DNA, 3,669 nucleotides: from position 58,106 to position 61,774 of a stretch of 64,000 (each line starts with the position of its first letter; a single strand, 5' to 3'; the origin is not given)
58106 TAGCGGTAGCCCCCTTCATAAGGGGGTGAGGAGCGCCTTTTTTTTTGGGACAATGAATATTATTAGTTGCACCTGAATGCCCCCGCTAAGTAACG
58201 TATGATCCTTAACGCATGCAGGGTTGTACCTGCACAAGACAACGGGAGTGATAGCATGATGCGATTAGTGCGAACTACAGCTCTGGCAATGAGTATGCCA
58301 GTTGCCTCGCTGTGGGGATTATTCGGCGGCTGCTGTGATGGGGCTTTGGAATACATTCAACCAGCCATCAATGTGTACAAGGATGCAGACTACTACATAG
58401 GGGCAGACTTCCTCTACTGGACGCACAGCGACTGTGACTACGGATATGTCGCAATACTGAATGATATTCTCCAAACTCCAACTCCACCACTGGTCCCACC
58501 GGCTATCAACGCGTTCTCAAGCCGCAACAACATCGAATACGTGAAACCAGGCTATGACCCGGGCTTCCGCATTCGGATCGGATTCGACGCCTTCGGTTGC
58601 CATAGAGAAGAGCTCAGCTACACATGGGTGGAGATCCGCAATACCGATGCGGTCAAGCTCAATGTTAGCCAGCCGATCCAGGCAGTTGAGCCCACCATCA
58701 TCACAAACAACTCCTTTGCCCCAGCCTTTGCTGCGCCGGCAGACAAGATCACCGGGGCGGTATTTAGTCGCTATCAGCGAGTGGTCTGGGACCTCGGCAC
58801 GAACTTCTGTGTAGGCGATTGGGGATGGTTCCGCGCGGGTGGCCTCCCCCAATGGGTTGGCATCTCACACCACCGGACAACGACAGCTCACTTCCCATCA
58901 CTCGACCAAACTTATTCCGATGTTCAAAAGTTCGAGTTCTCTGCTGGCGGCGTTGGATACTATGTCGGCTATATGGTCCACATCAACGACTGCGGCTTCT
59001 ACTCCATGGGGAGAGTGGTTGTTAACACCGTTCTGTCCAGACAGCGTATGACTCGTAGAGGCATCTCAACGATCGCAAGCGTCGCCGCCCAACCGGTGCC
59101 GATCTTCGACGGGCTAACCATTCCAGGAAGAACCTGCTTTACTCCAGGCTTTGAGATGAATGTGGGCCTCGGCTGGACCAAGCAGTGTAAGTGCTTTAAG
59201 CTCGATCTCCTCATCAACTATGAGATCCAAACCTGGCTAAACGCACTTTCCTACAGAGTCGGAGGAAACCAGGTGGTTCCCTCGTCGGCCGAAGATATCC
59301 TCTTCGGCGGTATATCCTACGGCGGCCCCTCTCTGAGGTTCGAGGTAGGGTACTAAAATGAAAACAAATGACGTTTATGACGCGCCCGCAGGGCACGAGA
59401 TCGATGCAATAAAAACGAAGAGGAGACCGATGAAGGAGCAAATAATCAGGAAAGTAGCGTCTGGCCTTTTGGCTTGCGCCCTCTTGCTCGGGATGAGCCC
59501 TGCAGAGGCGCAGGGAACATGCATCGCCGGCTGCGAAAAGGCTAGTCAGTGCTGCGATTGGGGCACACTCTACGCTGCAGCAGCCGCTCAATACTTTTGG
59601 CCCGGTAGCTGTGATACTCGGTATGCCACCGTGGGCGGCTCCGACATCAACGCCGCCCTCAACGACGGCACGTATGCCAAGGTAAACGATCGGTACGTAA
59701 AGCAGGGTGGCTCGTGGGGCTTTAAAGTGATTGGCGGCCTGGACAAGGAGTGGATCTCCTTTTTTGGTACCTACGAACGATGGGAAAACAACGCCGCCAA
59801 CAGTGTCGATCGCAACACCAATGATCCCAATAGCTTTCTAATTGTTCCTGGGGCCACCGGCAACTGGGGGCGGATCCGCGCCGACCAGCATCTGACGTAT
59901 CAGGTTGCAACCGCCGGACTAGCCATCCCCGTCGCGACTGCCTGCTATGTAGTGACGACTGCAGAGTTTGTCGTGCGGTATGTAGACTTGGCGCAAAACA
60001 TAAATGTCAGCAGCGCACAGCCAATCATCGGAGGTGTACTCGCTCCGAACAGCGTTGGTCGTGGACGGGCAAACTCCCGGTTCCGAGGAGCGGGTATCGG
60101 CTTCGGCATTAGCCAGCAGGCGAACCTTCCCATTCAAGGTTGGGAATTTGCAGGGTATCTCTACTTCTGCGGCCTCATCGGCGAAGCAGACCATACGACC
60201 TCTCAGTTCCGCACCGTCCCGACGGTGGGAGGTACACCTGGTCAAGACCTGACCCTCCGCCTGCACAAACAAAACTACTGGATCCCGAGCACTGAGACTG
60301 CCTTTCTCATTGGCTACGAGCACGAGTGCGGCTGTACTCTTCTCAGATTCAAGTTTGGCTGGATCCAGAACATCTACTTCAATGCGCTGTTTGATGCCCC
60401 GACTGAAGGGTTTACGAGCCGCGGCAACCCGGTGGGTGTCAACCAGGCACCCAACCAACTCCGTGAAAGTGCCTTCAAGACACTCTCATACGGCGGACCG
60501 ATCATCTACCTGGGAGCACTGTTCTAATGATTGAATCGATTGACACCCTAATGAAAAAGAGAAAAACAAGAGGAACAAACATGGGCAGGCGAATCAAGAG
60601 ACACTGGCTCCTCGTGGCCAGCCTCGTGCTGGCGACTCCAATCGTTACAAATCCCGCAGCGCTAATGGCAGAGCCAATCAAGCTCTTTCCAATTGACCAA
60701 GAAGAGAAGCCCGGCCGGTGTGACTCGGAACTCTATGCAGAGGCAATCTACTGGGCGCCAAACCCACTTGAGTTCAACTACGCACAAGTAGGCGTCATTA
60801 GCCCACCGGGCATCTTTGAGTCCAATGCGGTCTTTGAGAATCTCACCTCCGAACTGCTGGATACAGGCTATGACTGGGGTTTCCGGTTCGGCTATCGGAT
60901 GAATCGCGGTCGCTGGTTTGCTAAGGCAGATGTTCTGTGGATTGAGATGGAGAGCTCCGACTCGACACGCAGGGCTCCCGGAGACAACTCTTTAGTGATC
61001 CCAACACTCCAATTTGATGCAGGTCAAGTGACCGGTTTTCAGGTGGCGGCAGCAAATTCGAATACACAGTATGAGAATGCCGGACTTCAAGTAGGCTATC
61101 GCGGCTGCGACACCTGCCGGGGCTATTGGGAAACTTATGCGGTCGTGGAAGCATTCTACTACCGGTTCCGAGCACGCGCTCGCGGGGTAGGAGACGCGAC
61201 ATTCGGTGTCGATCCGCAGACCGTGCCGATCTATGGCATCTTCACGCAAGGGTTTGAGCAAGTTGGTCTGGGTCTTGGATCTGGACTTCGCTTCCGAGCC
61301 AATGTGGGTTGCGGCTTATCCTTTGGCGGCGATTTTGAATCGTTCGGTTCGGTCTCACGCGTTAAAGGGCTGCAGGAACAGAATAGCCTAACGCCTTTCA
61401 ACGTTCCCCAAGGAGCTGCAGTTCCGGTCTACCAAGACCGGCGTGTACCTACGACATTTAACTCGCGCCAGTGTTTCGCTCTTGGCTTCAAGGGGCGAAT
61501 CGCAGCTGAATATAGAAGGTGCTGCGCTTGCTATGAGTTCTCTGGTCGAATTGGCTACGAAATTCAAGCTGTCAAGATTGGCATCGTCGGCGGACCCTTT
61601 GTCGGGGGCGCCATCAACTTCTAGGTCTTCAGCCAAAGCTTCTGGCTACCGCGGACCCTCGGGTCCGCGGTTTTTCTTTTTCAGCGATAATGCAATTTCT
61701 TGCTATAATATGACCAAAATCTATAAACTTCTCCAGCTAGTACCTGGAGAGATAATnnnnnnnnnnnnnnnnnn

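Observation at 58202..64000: Tandem array of five paralogous cysteine-rich putative outer-membrane beta-barrel genes organised as a duplicated A-B(-C) module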

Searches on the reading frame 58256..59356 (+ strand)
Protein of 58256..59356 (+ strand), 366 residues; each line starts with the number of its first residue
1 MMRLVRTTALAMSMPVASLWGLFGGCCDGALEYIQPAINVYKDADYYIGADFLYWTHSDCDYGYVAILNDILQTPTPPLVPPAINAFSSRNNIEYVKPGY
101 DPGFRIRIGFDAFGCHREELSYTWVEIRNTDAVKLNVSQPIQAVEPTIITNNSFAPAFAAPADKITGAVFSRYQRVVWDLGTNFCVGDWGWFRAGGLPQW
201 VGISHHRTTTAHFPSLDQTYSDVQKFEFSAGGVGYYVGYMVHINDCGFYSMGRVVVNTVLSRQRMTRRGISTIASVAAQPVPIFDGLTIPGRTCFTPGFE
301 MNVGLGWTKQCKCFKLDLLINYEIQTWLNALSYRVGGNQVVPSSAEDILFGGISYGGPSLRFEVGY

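Call 4: search_protein_families(library=pfam, proteins=[window:58256-59356:+], max_evalue=1)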
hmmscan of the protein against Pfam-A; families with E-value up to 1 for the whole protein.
window:58256-59356:+ (366 aa): 1 family
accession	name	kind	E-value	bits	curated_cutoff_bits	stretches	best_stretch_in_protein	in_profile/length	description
PF05150.18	Legionella_OMP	-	8.6e-10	38.5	25.4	1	45-352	8-272/281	Legionella pneumophila major outer membrane protein precursor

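Call 5: search_protein_families(library=ncbifam, proteins=[window:58256-59356:+], max_evalue=1)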
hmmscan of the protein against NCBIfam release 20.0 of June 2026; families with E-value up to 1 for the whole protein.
window:58256-59356:+ (366 aa): 0 families

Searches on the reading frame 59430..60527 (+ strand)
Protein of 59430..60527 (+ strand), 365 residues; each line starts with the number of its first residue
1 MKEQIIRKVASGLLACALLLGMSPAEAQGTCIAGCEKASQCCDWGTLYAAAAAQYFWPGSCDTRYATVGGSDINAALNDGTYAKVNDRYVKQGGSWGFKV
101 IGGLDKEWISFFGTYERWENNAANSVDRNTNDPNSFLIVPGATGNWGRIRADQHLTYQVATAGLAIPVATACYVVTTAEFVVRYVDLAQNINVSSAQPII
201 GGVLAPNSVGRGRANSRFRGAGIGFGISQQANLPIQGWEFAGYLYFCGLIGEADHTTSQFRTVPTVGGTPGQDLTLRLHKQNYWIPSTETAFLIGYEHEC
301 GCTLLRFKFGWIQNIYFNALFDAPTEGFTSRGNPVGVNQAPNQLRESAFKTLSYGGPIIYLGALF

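Call 4: search_protein_families(library=pfam, proteins=[window:59430-60527:+], max_evalue=1)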
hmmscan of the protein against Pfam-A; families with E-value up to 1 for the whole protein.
window:59430-60527:+ (365 aa): 1 family
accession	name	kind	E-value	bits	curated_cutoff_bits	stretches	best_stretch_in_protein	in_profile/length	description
PF05150.18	Legionella_OMP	-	3.6e-06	26.6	25.4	1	183-357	128-273/281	Legionella pneumophila major outer membrane protein precursor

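Call 5: search_protein_families(library=ncbifam, proteins=[window:59430-60527:+], max_evalue=1)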
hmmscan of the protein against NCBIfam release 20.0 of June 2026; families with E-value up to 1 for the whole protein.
window:59430-60527:+ (365 aa): 0 families

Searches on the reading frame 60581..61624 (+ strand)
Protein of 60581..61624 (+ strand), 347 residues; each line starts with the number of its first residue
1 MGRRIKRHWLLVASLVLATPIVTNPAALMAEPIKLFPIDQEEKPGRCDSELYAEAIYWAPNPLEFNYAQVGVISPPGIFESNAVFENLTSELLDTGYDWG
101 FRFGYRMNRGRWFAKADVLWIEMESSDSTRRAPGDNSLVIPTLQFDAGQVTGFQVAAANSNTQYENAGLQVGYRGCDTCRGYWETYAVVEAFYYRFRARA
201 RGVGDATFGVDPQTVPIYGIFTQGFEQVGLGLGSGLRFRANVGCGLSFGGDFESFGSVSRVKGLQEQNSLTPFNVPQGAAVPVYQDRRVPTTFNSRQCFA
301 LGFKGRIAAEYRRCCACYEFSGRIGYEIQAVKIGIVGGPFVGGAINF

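Call 4: search_protein_families(library=pfam, proteins=[window:60581-61624:+], max_evalue=1)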
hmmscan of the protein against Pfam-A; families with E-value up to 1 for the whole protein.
window:60581-61624:+ (347 aa): 0 families

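Call 5: search_protein_families(library=ncbifam, proteins=[window:60581-61624:+], max_evalue=1)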
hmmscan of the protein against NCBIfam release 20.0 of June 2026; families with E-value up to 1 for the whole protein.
window:60581-61624:+ (347 aa): 0 families

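Call 70: find_homologous_proteins(query=window:60581-61624:+, max_evalue=0.01)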
Query window:60581-61624:+ (347 aa): 4 proteins with E <= 0.01 among 4134 candidates.
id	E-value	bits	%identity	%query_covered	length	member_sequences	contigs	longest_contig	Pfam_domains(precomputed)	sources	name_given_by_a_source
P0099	1.8e-237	806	100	100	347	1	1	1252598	-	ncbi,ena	-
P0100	3.3e-179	614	76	96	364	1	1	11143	-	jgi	jgi:hypothetical protein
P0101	2.6e-171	588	72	100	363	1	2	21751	-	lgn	-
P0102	1.9e-146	506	66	100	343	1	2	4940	-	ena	-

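Call 71: find_encoding_contigs(protein=P0102, flank=10000, max_places=3)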
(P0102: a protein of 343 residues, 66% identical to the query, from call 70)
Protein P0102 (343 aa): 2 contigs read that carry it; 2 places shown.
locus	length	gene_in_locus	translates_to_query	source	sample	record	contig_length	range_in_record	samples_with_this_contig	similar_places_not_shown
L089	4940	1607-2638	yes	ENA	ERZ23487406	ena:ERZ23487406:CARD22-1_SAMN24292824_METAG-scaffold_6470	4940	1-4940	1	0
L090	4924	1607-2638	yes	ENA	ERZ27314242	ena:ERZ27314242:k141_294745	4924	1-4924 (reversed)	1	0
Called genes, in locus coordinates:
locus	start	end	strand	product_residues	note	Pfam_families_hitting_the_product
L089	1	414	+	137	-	?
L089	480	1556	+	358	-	PF05150:Legionella_OMP (weak)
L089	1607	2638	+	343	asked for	-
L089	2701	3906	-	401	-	PF00621:RhoGEF (weak)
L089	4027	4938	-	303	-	?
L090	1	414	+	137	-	?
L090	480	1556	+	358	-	PF05150:Legionella_OMP (weak)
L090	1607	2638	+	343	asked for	-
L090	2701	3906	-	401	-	PF00621:RhoGEF (weak)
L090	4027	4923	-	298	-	?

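Call 77: predict_structure(alignment_id=A7)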
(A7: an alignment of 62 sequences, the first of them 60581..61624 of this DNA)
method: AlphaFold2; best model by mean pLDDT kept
length: 347 residues; sequences in the alignment: 62
mean_pLDDT: 84.4   pTM: 0.78
mean pLDDT of the five models: 84.4, 84.1, 82.8, 81.9, 80.3
residues with pLDDT >= 90: 198; 70-90: 83; 50-70: 40; < 50: 26
segments of 3 or more residues with pLDDT < 50: 1-5, 22-40
pLDDT, mean of each block of 10 residues (from residue 1): 48 59 45 41 68 94 87 78 82 93 95 96 96 91 65 90 96 92 97 95 84 85 95 98 94 97 84 69 81 92 97 91 97 89 94
secondary structure, 60 per line:
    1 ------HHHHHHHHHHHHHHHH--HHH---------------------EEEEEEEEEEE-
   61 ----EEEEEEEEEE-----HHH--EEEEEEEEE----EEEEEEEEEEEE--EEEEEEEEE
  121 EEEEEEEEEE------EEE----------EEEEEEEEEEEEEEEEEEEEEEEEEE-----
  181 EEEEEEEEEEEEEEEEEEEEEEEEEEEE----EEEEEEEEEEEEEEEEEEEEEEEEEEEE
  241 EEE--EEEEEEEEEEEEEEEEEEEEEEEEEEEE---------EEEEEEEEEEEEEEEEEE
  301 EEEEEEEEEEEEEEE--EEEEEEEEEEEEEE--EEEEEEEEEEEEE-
elements in order: H7-22 E49-59 E65-74 E85-93 E98-109 E112-130 E137-139 E150-175 E181-208 E213-243 E246-273 E283-315 E318-331 E334-346

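Call 81: fold_search(model_id=the predicted structure, library=pdb)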
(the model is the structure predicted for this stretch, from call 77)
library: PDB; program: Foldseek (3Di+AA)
matches with E <= 10: 710; with E <= 0.001: 30
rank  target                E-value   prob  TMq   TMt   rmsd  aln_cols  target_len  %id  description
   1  9nh1_B                1.5e-09  1.00  0.51  0.65   8.0       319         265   12  In situ cryo-EM structure of porin I of the Legionella Dot/Icm T4SS machine (released 2025-09-17)
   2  9nh1_A                1.1e-08  1.00  0.49  0.65   7.8       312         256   12  In situ cryo-EM structure of porin I of the Legionella Dot/Icm T4SS machine (released 2025-09-17)
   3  9nh1_C                4.0e-08  1.00  0.48  0.61   7.4       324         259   13  In situ cryo-EM structure of porin I of the Legionella Dot/Icm T4SS machine (released 2025-09-17)
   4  7xw0_B                3.1e-06  1.00  0.43  0.55   9.4       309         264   11  Crystal structure of pOmpT (released 2023-05-31)
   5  7xw0_A                6.6e-06  1.00  0.43  0.55   9.0       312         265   10  Crystal structure of pOmpT (released 2023-05-31)
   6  2x4m_C                1.1e-05  1.00  0.40  0.46   9.3       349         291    8  Yersinia Pestis Plasminogen Activator Pla (released 2010-07-28)
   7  2x56                  4.5e-05  1.00  0.39  0.48   9.7       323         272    8  Yersinia Pestis Plasminogen Activator Pla (Native) (released 2010-07-28)
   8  2x4m_A                6.5e-05  1.00  0.38  0.43   9.3       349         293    8  Yersinia Pestis Plasminogen Activator Pla (released 2010-07-28)
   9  2x55                  6.9e-05  1.00  0.39  0.48  10.1       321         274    8  Yersinia Pestis Plasminogen Activator Pla (Native) (released 2010-07-28)
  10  3bs0_A                8.1e-05  1.00  0.30  0.26  19.3       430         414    8  Crystal structure of the P. putida toluene transporter TodX (released 2008-06-10)
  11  2r4l_C                1.0e-04  0.80  0.19  0.17  26.7       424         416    8  Crystal structure of the long-chain fatty acid transporter FadL mutant P34A (released 2008-09-16)
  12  2x4m_B                1.1e-04  1.00  0.42  0.49   9.1       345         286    8  Yersinia Pestis Plasminogen Activator Pla (released 2010-07-28)
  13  9a34_MODEL_1_A        1.5e-04  1.00  0.37  0.40  13.3       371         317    8  Model of E. coli OmpT by in-cell photo-crosslinking MS and deep learning (released 2023-02-24)
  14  2r89_A                1.5e-04  0.99  0.27  0.26  17.9       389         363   10  Crystal structure of the long-chain fatty acid transporter FadL mutant delta N3 (released 2008-09-23)
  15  1i78_B                1.8e-04  1.00  0.44  0.52  10.3       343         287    9  CRYSTAL STRUCTURE OF OUTER MEMBRANE PROTEASE OMPT FROM ESCHERICHIA COLI (released 2001-10-03)
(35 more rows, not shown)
